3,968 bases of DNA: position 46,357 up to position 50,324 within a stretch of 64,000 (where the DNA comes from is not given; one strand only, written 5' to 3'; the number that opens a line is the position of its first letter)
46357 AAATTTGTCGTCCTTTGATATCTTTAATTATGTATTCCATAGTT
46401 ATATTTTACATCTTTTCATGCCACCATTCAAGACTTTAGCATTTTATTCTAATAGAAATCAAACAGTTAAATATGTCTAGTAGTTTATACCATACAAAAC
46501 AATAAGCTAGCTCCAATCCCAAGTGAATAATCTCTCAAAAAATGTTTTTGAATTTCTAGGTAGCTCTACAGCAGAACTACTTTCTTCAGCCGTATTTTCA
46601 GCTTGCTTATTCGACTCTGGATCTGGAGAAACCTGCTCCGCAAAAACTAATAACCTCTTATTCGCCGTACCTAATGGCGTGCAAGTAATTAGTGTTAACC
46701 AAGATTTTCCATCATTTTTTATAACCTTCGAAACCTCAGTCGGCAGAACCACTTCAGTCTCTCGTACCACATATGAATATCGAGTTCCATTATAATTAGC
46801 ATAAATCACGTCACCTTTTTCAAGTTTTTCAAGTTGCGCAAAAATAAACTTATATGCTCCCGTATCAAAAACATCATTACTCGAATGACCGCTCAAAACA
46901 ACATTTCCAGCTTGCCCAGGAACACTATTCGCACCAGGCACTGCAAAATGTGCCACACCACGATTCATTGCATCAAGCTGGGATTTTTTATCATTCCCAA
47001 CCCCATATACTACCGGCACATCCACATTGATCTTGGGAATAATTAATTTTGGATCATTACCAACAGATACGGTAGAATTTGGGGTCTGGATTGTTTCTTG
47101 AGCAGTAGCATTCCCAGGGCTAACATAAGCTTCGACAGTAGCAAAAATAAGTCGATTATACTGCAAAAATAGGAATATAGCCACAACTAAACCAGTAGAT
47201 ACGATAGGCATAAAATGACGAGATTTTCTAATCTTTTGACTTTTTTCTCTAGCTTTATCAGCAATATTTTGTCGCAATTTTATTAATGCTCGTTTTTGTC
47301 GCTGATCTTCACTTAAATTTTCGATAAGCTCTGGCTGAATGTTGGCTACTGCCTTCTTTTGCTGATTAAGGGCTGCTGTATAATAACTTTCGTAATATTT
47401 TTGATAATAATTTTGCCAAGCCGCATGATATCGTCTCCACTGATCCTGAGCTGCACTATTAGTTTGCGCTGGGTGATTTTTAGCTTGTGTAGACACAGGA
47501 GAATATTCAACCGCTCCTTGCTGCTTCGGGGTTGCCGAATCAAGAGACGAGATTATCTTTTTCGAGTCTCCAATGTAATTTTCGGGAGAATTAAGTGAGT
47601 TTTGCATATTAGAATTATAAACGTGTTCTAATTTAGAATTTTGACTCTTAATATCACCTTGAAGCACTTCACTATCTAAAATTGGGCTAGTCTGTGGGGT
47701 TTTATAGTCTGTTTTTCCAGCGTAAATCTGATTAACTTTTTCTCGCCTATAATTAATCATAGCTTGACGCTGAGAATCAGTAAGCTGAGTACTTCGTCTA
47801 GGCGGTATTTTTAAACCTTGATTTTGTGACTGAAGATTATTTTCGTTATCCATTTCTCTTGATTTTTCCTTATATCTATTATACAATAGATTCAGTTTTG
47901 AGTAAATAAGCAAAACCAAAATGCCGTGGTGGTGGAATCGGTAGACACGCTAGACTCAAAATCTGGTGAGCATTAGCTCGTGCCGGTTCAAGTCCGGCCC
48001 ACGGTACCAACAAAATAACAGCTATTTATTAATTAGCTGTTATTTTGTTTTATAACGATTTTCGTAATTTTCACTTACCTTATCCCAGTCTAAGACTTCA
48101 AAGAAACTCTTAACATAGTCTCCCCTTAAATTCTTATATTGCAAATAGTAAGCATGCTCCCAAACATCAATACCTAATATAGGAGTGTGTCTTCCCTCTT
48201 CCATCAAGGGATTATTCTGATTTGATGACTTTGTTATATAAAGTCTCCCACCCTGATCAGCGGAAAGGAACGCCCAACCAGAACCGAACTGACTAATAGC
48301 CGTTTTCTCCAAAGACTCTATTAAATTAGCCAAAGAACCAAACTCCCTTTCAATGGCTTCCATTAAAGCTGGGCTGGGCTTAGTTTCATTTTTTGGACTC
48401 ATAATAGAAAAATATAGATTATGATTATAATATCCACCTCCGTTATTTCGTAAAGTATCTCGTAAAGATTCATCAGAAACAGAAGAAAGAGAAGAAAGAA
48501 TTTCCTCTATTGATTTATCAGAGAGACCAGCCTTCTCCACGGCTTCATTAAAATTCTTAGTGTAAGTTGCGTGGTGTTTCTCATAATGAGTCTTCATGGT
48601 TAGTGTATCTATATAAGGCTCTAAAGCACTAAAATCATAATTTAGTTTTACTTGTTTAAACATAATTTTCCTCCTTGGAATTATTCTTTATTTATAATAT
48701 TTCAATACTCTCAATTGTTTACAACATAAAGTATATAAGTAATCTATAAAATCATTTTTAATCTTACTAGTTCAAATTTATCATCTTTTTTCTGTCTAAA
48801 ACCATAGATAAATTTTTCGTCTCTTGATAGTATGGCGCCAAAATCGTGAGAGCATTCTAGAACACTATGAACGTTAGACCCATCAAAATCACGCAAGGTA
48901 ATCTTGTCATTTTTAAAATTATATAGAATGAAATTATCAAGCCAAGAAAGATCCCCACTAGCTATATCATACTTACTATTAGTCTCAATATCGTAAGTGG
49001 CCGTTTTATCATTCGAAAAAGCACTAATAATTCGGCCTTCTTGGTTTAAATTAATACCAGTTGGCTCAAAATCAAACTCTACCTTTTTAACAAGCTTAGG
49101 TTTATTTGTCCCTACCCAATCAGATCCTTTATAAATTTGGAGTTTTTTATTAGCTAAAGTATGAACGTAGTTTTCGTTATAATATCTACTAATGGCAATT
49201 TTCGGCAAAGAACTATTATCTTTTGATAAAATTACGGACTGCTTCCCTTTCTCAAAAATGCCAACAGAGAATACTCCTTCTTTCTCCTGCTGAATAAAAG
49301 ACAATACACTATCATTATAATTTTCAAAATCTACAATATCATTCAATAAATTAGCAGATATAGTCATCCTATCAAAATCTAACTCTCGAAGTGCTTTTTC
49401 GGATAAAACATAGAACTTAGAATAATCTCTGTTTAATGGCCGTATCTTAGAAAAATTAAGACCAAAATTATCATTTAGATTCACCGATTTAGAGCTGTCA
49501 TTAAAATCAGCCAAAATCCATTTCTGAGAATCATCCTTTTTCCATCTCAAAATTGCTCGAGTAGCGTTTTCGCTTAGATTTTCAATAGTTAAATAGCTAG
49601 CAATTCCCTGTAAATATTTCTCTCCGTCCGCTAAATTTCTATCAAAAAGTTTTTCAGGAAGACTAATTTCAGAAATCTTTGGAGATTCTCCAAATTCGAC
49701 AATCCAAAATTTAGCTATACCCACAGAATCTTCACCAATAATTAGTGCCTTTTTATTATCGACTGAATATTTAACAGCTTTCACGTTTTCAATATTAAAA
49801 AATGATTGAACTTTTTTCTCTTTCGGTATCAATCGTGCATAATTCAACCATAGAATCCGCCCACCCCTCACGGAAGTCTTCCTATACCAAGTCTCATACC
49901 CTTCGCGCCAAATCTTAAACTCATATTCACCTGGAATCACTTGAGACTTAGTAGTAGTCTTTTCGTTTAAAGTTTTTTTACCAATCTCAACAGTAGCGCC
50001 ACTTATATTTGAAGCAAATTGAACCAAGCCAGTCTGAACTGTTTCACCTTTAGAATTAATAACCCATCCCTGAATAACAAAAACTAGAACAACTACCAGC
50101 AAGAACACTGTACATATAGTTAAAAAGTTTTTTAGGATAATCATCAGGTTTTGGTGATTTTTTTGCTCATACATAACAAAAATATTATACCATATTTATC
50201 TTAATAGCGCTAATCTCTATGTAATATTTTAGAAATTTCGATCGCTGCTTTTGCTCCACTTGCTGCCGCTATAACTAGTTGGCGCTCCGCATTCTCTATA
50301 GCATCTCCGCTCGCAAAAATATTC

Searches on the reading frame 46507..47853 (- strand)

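Call 70: search_protein_families(library=ncbifam, proteins=[window:46507-47853:-], max_evalue=1e-10)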
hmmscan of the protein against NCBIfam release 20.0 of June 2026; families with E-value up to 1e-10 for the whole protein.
window:46507-47853:- (448 aa): 5 families
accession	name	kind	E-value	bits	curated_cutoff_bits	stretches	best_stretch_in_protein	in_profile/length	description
NF033745.1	class_C_sortase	subfamily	3.2e-23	82.6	160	1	257-406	81-219/220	class C sortase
TIGR01076.1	sortase_fam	subfamily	9.4e-23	80.5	39.35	1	270-412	3-132/136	sortase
NF058671.1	sortase_SrtD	exception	1.7e-19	70.2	140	1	268-406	65-186/187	class D sortase, LPxTATN-specific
NF033746.1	class_D_sortase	subfamily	4.4e-18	65.4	165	1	269-408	12-134/135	class D sortase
NF033747.1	class_E_sortase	subfamily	5.9e-15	55.7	160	1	254-410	58-208/211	class E sortase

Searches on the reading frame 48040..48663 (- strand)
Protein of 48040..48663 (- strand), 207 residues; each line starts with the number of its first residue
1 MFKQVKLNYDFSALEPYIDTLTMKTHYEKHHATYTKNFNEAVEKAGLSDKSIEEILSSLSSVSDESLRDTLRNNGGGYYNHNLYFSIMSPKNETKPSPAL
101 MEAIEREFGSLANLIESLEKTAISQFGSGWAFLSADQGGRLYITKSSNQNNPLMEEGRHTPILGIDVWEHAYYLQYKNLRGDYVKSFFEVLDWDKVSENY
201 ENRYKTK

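Call 70: search_protein_families(library=ncbifam, proteins=[window:48040-48663:-], max_evalue=1e-10)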
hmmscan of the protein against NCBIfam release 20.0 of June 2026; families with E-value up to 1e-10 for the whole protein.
window:48040-48663:- (207 aa): 3 families
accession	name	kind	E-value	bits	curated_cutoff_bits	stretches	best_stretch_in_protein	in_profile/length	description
NF008177.0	PRK10925.1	equivalog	4.4e-52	176.9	363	1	6-202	7-204/206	superoxide dismutase [Mn]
NF007832.0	PRK10543.1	equivalog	1.6e-44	151.8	348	1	3-200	4-191/193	superoxide dismutase [Fe]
NF041312.1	Superox_dis_Halo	equivalog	3.1e-36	125.2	300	1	6-203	4-191/196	superoxide dismutase [Mn]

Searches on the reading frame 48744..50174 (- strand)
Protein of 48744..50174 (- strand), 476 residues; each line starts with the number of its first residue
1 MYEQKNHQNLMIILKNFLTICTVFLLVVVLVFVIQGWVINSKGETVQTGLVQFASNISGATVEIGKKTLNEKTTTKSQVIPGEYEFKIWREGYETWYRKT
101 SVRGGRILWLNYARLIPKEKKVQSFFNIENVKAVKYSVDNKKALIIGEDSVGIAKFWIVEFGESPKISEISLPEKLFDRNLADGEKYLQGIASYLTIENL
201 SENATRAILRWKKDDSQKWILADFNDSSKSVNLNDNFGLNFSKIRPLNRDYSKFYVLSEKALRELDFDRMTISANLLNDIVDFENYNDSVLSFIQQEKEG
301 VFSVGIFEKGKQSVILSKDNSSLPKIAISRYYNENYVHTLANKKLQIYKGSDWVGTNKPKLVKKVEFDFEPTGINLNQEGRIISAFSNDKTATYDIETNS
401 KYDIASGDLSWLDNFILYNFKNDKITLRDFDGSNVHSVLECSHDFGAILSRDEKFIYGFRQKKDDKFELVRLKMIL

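Call 41: search_protein_families(library=ncbifam, proteins=[window:48744-50174:-], max_evalue=0.00001)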
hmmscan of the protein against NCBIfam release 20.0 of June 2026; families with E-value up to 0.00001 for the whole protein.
window:48744-50174:- (476 aa): 0 families

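Call 55: search_protein_families(library=pfam, proteins=[window:48744-50174:-], max_evalue=0.01)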
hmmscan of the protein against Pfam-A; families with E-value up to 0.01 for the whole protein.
window:48744-50174:- (476 aa): 1 family
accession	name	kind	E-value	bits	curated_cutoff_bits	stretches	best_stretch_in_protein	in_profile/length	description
PF08308.17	PEGA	-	8.7e-07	29.2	20.8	1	53-112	6-65/71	PEGA domain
